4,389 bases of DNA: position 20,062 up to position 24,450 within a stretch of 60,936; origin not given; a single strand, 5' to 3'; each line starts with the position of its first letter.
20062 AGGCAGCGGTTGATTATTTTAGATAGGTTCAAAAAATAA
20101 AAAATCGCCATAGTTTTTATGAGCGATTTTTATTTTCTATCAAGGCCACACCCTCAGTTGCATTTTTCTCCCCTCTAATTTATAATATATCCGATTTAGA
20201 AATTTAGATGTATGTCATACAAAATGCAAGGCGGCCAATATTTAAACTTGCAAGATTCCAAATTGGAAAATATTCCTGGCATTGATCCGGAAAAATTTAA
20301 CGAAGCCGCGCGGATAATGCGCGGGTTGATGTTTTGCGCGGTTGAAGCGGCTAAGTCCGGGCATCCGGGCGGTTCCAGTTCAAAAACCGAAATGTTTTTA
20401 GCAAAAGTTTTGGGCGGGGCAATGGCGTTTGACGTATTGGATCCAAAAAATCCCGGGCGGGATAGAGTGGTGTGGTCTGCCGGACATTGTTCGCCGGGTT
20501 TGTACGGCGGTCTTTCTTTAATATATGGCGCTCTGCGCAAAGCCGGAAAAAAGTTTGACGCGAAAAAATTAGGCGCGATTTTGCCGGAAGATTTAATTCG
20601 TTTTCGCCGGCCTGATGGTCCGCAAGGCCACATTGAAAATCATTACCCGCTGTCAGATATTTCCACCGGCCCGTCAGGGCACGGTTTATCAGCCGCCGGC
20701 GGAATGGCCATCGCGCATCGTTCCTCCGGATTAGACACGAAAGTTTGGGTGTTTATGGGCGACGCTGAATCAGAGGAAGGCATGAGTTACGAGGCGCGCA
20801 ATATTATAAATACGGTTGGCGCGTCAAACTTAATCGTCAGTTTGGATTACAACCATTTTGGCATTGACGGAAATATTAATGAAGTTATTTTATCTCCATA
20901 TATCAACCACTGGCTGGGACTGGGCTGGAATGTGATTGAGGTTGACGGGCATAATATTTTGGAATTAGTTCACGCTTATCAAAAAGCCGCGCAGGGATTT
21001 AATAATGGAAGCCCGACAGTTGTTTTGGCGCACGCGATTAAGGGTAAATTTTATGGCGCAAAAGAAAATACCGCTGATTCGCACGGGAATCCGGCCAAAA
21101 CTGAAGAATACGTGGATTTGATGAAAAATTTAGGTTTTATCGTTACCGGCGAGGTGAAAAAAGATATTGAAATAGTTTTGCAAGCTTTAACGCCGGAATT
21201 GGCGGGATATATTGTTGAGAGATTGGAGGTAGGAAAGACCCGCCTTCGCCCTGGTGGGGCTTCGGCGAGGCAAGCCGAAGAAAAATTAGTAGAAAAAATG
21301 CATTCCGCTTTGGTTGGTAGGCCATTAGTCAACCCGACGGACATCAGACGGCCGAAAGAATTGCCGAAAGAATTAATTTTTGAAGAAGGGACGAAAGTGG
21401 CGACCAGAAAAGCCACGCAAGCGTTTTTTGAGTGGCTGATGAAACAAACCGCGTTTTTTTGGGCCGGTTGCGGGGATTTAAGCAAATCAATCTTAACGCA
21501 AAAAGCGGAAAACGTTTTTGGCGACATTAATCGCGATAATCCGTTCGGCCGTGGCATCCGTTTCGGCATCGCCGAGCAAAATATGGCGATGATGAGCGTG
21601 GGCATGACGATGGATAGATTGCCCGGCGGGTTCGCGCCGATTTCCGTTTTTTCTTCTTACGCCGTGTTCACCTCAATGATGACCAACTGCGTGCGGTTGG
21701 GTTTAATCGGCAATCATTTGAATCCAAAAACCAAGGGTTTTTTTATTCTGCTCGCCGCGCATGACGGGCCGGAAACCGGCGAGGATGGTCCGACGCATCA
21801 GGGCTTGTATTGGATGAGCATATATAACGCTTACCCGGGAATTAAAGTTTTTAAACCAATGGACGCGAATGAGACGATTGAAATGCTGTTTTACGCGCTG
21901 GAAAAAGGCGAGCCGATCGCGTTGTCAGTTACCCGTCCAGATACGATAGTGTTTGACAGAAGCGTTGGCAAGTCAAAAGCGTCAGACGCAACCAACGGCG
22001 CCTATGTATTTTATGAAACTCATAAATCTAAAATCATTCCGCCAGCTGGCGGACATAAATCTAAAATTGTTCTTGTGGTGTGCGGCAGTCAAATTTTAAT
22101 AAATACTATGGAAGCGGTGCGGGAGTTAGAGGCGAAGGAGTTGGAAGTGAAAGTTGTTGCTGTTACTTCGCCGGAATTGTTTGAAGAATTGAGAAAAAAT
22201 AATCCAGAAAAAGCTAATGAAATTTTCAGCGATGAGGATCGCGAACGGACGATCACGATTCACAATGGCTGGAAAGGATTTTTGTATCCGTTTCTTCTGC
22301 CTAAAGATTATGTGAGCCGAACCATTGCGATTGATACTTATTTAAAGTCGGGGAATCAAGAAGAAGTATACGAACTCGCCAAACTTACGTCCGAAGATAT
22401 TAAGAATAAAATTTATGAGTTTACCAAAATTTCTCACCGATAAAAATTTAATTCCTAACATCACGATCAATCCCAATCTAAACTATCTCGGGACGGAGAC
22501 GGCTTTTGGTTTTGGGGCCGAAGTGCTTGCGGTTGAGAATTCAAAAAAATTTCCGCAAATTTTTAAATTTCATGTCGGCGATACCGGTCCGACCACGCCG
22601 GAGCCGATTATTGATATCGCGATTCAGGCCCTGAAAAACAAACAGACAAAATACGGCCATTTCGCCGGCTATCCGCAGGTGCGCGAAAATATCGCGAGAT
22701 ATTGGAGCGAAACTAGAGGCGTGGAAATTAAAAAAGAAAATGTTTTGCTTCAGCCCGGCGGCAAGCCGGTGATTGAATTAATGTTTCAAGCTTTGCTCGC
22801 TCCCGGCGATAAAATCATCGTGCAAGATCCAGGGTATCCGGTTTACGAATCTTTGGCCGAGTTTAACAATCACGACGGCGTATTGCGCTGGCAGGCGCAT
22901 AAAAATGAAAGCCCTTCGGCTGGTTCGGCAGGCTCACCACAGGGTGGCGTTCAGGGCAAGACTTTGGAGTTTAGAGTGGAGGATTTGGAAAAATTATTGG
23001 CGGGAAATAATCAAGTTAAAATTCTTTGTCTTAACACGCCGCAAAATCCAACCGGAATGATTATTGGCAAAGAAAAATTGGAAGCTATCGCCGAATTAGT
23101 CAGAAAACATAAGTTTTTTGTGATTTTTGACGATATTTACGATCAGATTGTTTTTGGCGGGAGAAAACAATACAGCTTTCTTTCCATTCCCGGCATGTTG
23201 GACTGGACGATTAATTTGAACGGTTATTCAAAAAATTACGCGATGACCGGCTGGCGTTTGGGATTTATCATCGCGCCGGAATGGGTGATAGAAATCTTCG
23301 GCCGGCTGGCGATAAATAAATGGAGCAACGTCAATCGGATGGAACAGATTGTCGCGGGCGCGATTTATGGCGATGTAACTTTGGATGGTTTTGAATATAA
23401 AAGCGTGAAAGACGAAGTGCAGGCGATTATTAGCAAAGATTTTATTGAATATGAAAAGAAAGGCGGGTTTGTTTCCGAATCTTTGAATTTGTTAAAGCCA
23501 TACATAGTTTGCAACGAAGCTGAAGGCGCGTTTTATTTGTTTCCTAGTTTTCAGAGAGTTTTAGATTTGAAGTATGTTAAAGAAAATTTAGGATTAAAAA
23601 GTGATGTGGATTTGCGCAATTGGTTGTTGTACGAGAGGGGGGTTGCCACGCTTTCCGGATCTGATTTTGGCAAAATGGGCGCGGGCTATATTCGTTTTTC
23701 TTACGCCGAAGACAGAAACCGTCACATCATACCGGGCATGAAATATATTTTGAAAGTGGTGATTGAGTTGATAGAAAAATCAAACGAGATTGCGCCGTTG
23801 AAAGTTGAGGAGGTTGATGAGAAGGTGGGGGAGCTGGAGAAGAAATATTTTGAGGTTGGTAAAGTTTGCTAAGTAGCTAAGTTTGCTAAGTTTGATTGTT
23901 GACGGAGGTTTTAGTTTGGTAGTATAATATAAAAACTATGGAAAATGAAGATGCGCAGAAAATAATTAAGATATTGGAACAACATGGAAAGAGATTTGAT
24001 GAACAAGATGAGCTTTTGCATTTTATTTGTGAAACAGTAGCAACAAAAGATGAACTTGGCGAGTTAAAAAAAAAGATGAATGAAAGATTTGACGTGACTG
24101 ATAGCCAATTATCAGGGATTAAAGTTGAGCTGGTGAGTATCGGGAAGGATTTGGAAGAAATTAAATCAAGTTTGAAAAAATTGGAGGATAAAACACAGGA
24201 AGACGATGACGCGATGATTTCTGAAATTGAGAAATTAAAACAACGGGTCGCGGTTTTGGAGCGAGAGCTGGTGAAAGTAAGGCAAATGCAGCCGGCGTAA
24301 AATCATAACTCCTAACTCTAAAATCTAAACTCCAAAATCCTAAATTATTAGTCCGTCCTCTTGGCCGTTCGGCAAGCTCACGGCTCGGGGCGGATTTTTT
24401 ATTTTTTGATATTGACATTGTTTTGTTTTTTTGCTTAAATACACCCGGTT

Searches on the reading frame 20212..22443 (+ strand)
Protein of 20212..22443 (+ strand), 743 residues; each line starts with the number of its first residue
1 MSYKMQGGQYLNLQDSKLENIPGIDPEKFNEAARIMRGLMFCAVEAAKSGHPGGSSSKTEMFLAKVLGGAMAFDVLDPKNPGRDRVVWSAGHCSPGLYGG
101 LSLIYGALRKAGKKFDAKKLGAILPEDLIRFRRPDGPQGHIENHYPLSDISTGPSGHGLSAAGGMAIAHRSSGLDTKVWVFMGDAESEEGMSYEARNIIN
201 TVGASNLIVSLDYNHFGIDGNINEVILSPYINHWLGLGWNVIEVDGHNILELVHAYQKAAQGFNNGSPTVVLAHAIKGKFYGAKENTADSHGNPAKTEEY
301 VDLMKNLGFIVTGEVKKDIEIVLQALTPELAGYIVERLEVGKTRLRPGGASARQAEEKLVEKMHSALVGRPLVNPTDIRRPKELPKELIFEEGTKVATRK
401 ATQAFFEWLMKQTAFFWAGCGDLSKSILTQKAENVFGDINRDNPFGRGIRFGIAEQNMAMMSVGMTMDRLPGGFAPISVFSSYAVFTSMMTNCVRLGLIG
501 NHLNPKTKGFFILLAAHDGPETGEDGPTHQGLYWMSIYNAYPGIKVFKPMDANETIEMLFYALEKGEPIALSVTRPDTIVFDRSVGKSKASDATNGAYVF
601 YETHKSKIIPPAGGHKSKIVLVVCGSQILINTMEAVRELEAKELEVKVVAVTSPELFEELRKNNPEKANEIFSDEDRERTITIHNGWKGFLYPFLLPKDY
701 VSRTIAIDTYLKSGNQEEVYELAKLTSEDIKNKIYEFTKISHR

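Call 5: search_protein_families(library=pfam, proteins=[window:20212-22443:+])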
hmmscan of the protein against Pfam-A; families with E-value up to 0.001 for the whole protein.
window:20212-22443:+ (743 aa): 5 families
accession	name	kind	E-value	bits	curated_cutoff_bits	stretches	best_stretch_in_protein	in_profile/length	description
PF00456.26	Transketolase_N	-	2.8e-32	112.5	22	1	31-310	4-278/334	Transketolase, thiamine diphosphate binding domain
PF02779.29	Transket_pyr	-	5.6e-20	72.1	27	1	395-576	2-170/174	Transketolase, pyrimidine binding domain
PF13292.11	DXP_synthase_N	-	5.1e-08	33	21.2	1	130-223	87-180/274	1-deoxy-D-xylulose-5-phosphate synthase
PF22613.1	Transketolase_C_1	-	6.1e-06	26.9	27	1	597-725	2-112/113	Transketolase-like TK C-terminal domain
PF00676.26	E1_dh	-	1.5e-05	24.5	22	1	154-265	102-213/300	Dehydrogenase E1 component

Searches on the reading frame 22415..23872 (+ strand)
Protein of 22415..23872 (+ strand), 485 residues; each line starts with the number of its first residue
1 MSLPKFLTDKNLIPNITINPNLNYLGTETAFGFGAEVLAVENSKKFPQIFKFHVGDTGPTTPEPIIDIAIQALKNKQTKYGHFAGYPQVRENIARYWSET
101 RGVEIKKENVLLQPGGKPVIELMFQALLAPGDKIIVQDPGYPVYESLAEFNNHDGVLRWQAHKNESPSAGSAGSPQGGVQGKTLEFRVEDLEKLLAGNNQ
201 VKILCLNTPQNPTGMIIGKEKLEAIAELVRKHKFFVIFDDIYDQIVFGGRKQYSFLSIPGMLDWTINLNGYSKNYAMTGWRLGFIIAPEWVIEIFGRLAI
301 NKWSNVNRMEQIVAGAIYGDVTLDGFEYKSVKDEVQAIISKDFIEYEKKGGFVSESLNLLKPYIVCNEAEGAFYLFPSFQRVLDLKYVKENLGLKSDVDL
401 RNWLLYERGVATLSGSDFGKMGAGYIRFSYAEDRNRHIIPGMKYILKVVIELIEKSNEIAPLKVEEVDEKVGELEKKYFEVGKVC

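Call 5: search_protein_families(library=pfam, proteins=[window:22415-23872:+])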
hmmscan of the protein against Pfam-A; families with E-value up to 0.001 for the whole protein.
window:22415-23872:+ (485 aa): 1 family
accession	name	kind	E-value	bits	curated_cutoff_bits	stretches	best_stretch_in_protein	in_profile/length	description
PF00155.27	Aminotran_1_2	-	2.7e-44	152.3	19.7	1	61-431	18-347/361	Aminotransferase class I and II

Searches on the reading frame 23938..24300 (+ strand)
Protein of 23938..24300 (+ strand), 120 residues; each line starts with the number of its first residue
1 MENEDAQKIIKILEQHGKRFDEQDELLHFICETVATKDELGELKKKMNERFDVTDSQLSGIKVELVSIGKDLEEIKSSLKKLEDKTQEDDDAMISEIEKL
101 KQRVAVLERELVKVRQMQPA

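Call 5: search_protein_families(library=pfam, proteins=[window:23938-24300:+])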
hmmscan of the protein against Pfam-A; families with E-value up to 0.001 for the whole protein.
window:23938-24300:+ (120 aa): 1 family
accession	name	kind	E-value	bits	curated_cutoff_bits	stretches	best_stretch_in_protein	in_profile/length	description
PF23831.1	DUF7201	-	0.00016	21.8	27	0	73-112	62-101/142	Coiled-coil region of unknown function (DUF7201)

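Call 14: find_encoding_contigs(protein=window:23938-24300:+, flank=10000, max_places=10)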
Protein window:23938-24300:+ (120 aa): 3 contigs read that carry it; 3 places shown.
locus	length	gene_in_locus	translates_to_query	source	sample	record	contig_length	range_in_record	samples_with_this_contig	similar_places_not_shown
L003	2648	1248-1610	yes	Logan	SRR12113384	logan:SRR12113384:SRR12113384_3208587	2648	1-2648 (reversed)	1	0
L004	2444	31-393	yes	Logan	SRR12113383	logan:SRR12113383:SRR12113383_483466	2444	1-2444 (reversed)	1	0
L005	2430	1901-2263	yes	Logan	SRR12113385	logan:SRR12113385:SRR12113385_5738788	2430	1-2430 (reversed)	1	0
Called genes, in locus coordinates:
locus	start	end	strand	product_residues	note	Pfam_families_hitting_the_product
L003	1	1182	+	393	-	?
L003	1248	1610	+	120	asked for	-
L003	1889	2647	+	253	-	?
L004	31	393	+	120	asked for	-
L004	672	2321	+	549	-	PF03169:OPT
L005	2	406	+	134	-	?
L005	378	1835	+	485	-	PF00155:Aminotran_1_2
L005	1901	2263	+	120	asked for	-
